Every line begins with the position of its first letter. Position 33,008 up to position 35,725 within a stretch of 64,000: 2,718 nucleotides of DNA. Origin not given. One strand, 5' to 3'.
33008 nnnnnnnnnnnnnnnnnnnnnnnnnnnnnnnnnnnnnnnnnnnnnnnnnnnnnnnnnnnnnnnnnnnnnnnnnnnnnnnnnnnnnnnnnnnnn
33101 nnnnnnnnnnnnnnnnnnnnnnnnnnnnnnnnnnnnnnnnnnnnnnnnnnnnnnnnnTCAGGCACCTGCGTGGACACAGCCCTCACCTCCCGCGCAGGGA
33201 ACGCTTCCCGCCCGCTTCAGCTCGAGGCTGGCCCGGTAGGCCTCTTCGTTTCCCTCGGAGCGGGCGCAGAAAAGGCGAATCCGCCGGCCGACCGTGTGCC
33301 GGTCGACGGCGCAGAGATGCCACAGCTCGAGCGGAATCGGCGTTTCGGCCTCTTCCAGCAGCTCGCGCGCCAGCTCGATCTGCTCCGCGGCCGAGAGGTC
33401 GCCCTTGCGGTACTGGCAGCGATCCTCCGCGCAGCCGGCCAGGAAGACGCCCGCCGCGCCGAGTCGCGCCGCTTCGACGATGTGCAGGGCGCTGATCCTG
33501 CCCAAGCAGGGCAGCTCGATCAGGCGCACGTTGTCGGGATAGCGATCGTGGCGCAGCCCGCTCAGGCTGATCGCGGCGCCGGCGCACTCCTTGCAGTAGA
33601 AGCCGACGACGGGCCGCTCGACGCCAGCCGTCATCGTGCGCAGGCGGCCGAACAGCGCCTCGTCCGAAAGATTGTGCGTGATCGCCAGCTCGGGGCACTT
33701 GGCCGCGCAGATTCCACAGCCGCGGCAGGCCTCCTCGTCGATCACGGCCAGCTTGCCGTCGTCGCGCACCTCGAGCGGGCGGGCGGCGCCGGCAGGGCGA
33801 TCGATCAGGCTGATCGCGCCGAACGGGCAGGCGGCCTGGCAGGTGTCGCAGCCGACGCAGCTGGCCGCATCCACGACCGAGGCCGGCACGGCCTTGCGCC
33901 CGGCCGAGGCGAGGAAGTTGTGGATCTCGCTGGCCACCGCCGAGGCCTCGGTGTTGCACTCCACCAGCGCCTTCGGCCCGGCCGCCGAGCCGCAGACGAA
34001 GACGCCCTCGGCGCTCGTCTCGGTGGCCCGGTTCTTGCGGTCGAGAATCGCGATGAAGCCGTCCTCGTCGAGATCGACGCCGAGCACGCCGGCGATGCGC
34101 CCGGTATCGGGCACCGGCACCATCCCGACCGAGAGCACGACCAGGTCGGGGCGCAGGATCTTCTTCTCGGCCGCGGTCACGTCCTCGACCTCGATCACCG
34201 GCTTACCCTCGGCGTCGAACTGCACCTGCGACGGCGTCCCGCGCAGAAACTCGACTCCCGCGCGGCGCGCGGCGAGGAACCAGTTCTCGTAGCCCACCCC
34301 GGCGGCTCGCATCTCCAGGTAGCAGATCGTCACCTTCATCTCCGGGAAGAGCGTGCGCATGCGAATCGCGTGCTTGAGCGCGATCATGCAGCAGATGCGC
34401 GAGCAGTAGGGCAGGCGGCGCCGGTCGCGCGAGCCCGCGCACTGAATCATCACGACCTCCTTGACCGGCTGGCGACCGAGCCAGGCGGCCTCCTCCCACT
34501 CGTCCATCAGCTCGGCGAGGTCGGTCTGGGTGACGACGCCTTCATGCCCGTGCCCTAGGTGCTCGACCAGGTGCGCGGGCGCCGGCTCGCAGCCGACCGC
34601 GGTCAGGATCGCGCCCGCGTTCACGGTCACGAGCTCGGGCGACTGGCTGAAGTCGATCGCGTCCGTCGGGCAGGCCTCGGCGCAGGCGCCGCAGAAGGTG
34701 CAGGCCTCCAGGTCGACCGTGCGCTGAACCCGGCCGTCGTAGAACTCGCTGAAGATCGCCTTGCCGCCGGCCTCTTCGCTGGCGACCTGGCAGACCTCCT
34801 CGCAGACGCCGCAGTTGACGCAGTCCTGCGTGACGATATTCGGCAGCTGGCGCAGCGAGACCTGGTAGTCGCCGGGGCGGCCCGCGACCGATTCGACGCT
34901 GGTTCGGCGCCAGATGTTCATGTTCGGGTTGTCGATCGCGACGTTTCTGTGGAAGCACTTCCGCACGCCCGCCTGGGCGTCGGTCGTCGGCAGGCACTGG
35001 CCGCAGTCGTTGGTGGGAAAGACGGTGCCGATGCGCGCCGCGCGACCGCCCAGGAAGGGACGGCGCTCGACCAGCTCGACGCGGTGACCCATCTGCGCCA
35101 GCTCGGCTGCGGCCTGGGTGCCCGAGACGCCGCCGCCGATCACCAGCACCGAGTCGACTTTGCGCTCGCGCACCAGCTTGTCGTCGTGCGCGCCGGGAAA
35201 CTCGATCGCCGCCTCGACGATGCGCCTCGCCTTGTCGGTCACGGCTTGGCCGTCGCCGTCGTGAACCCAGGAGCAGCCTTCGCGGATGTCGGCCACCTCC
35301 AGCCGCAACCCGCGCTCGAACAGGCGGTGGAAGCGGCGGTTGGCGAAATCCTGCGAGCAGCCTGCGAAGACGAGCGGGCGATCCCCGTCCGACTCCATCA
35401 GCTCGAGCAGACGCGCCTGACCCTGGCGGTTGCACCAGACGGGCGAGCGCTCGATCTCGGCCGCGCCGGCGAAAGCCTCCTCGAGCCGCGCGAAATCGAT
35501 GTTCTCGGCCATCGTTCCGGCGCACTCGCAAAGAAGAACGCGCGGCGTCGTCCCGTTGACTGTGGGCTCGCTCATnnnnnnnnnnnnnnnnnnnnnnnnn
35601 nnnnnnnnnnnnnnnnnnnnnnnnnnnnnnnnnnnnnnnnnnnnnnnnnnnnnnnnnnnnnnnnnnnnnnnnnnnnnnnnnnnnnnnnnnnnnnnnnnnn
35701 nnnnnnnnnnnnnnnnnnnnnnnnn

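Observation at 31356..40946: Seven-gene double heterodisulfide-reductase-like cluster with no hydrogenase, formate dehydrogenase or MetF partner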

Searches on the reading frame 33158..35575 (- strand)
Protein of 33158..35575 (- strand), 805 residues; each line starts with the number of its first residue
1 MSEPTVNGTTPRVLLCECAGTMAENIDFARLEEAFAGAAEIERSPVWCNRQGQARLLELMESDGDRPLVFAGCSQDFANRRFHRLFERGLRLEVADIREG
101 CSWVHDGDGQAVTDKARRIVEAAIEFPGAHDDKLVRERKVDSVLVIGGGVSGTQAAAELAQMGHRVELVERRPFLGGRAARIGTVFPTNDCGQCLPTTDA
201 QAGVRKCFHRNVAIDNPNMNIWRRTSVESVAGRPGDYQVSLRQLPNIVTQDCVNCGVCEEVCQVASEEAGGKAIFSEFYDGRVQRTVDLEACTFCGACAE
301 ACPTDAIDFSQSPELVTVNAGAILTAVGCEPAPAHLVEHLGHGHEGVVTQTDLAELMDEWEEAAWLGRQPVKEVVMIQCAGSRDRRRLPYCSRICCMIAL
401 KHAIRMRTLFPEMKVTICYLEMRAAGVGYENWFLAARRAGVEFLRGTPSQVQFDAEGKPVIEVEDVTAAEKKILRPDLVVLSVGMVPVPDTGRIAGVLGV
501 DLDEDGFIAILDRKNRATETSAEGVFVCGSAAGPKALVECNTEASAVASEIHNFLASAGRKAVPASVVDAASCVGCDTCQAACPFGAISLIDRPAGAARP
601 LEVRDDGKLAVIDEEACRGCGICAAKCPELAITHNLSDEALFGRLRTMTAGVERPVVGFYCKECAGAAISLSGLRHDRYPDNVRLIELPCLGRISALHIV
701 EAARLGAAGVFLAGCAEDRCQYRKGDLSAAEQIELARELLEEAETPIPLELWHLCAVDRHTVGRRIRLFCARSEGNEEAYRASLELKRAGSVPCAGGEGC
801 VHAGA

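Call 5: search_protein_families(library=pfam, proteins=[window:33158-35575:-], max_evalue=0.01)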
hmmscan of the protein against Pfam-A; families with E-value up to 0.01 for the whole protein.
window:33158-35575:- (805 aa): 27 families (the best 25 are shown)
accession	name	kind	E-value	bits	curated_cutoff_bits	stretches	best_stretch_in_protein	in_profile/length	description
PF02662.21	FlpD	-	1e-24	87.3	22.3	1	656-744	1-89/123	Methyl-viologen-reducing hydrogenase, delta subunit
PF00037.32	Fer4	-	1e-19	69.9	21.1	3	286-308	2-24/24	4Fe-4S binding domain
PF13187.11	Fer4_9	-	6.1e-15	55.4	27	2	573-631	2-51/52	4Fe-4S dicluster domain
PF07992.20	Pyr_redox_2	-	7.1e-15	55.6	26.1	2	131-176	133-178/291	Pyridine nucleotide-disulphide oxidoreductase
PF13237.11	Fer4_10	-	3.9e-13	49.5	25.5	4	567-628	3-53/53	4Fe-4S dicluster domain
PF14697.11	Fer4_21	-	4.7e-13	49.5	35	2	247-308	3-58/59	4Fe-4S dicluster domain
PF12838.12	Fer4_7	-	7.9e-13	49.1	27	2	572-629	1-50/52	4Fe-4S dicluster domain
PF12837.12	Fer4_6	-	1.2e-11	44.4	25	3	610-632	2-24/24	4Fe-4S binding domain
PF12797.12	Fer4_2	-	3e-11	42.9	24.5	3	611-629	4-22/22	4Fe-4S binding domain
PF12831.13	FAD_oxidored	-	5.2e-10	39.6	27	1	143-214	2-70/416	FAD dependent oxidoreductase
PF13183.11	Fer4_8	-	4.2e-09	37.2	27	2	250-304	3-66/68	4Fe-4S dicluster domain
PF13450.12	NAD_binding_8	-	1.9e-08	34.9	21.9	1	145-182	1-38/68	NAD(P)-binding Rossmann-like domain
PF13484.11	Fer4_16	-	4e-08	34.3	30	2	573-628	2-64/66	4Fe-4S double cluster binding domain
PF13534.11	Fer4_17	-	5e-08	33.8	22.2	1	252-305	2-59/61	4Fe-4S dicluster domain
PF01266.30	DAO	-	3.3e-07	30.6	27.9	1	143-178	2-38/353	FAD dependent oxidoreductase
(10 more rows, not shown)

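Call 6: search_protein_families(library=ncbifam, proteins=[window:33158-35575:-], max_evalue=0.01)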
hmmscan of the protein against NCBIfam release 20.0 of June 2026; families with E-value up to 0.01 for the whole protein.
window:33158-35575:- (805 aa): 145 families (the best 25 are shown)
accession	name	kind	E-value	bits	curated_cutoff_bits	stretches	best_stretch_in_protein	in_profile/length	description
NF040770.1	hetero_SS_HdrA2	exception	2.7e-141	472.2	1100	1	13-744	4-738/777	CoB-CoM heterodisulfide reductase HdrA2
NF041778.1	hetero_SS_HdrA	equivalog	1.9e-111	373.3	1400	1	12-713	9-713/771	ferredoxin:CoB-CoM heterodisulfide reductase subunit HdrA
NF041891.1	hdrA_Methbact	equivalog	9.2e-111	371.3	1300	1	13-719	5-708/762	ferredoxin:CoB-CoM heterodisulfide reductase subunit HdrA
NF009410.0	PRK12771.1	subfamily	2.6e-17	62.6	516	2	141-177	139-175/566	NAD(P)-binding protein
TIGR01971.1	NuoI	subfamily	3.5e-17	62.1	113.05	3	248-319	40-110/121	NADH-quinone oxidoreductase, chain I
NF045873.1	F420_non_VhuD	exception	1e-16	61.2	215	1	656-744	4-92/132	F420-non-reducing hydrogenase iron-sulfur subunit VhuD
TIGR02179.1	PorD_KorD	subfamily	1.3e-15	57.3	60.05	2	562-633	16-73/78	2-oxoacid:acceptor oxidoreductase, delta subunit, pyruvate/2-ketoisovalerate family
NF042909.1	FMH_DH_FwdF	exception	1.6e-15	57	375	2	249-310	14-75/336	tungsten-dependent formylmethanofuran dehydrogenase subunit FwdF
TIGR04105.1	FeFe_hydrog_B1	subfamily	6.8e-15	54.7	450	2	565-634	136-207/462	monomeric [FeFe] hydrogenase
TIGR02512.1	FeFe_hydrog_A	subfamily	2.6e-13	49.6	405.95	2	567-635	3-70/375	[FeFe] hydrogenase, group A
NF038196.1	ferrodoxin_EFR1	subfamily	2e-12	47.7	75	2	247-309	181-231/242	EFR1 family ferrodoxin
NF007202.0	PRK09623.1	equivalog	2e-12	47.3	166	2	564-634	44-100/105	3-methyl-2-oxobutanoate dehydrogenase subunit delta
NF009053.0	PRK12387.1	subfamily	2.8e-12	46.8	204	1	237-320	25-103/180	formate hydrogenlyase complex iron-sulfur subunit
NF040864.1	HgcB_ferredoxin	equivalog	6.7e-12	45.1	99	1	248-310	12-64/93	mercury methylation ferredoxin HgcB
NF040612.1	F420_dehyd_FpoI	exception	2.1e-11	43.8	180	1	241-309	33-101/135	F420H2 dehydrogenase subunit FpoI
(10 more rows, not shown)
